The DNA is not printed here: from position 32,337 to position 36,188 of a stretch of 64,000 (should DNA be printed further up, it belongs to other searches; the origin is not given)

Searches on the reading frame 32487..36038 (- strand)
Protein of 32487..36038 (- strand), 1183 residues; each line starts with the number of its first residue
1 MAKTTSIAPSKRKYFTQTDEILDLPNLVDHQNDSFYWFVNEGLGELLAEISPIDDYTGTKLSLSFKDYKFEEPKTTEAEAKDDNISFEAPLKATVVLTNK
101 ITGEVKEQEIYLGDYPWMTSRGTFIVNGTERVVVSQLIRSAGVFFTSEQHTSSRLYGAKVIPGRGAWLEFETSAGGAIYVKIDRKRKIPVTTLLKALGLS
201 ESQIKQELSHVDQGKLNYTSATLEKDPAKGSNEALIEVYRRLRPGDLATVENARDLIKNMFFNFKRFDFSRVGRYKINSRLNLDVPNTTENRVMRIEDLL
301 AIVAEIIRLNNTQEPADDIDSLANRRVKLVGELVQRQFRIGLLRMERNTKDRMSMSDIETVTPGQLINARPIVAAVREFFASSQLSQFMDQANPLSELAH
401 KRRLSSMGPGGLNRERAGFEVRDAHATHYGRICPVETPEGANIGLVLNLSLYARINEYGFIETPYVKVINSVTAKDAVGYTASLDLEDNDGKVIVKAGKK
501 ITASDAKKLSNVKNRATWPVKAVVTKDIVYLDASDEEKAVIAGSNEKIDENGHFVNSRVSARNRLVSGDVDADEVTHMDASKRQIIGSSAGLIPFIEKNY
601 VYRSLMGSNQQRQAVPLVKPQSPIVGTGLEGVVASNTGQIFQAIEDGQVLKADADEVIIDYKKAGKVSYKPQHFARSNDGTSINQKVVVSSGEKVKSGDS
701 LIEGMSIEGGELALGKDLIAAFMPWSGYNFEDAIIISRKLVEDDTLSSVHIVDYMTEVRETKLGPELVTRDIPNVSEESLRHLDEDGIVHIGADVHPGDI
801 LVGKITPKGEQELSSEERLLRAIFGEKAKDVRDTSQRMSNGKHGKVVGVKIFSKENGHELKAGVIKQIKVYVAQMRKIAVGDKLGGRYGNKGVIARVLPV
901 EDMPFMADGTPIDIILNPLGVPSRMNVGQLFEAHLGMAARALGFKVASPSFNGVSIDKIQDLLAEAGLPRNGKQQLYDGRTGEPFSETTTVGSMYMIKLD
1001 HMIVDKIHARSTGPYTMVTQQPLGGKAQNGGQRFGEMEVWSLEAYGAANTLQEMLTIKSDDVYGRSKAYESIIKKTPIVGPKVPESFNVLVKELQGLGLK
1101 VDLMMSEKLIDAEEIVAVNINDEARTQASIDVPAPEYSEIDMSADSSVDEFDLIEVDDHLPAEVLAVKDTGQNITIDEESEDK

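Call 62: find_homologous_proteins(query=window:32487-36038:-, max_evalue=1e-50)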
Query window:32487-36038:- (1183 aa): 8000 proteins with E <= 1e-50 among 8000 candidates; the best 120 are listed.
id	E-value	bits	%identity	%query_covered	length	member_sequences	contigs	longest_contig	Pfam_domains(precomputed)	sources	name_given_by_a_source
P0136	0.0e+0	2618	100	100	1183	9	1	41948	PF04565.22,PF04561.20,PF04560.26,PF10385.15,PF04563.21,PF00562.34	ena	-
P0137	0.0e+0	2574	98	100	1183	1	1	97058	PF04565.22,PF04561.20,PF04560.26,PF10385.15,PF04563.21,PF00562.34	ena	-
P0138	0.0e+0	2386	91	98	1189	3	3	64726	PF04565.22,PF04561.20,PF04560.26,PF10385.15,PF04563.21,PF00562.34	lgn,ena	-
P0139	0.0e+0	2280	86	99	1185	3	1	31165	PF04565.22,PF04561.20,PF04560.26,PF10385.15,PF04563.21,PF00562.34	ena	-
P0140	0.0e+0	2260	85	100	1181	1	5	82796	PF04565.22,PF04561.20,PF04560.26,PF10385.15,PF04563.21,PF00562.34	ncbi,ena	-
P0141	0.0e+0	2238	84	99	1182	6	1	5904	PF04565.22,PF04561.20,PF04560.26,PF10385.15,PF04563.21,PF00562.34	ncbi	-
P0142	0.0e+0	2235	83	100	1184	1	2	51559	PF04565.22,PF04561.20,PF04560.26,PF10385.15,PF04563.21,PF00562.34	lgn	-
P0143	0.0e+0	2220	82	100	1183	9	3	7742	PF04565.22,PF04561.20,PF04560.26,PF10385.15,PF04563.21,PF00562.34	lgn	-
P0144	0.0e+0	2214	82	100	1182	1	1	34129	PF04565.22,PF04561.20,PF04560.26,PF10385.15,PF04563.21,PF00562.34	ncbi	-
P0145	0.0e+0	2211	83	100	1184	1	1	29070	PF04565.22,PF04561.20,PF04560.26,PF10385.15,PF04563.21,PF00562.34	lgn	-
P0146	0.0e+0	2208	83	99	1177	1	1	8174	PF04565.22,PF04561.20,PF04560.26,PF10385.15,PF04563.21,PF00562.34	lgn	-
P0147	0.0e+0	2205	83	100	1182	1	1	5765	PF04565.22,PF04561.20,PF04560.26,PF10385.15,PF04563.21,PF00562.34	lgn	-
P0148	0.0e+0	2202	83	98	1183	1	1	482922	PF04565.22,PF04561.20,PF04560.26,PF10385.15,PF04563.21,PF00562.34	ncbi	-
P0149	0.0e+0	2197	81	100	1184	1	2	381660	PF04565.22,PF04561.20,PF04560.26,PF10385.15,PF04563.21,PF00562.34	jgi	jgi:DNA-directed RNA polymerase subunit beta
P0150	0.0e+0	2194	83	98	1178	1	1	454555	PF04565.22,PF04561.20,PF04560.26,PF10385.15,PF04563.21,PF00562.34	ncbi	-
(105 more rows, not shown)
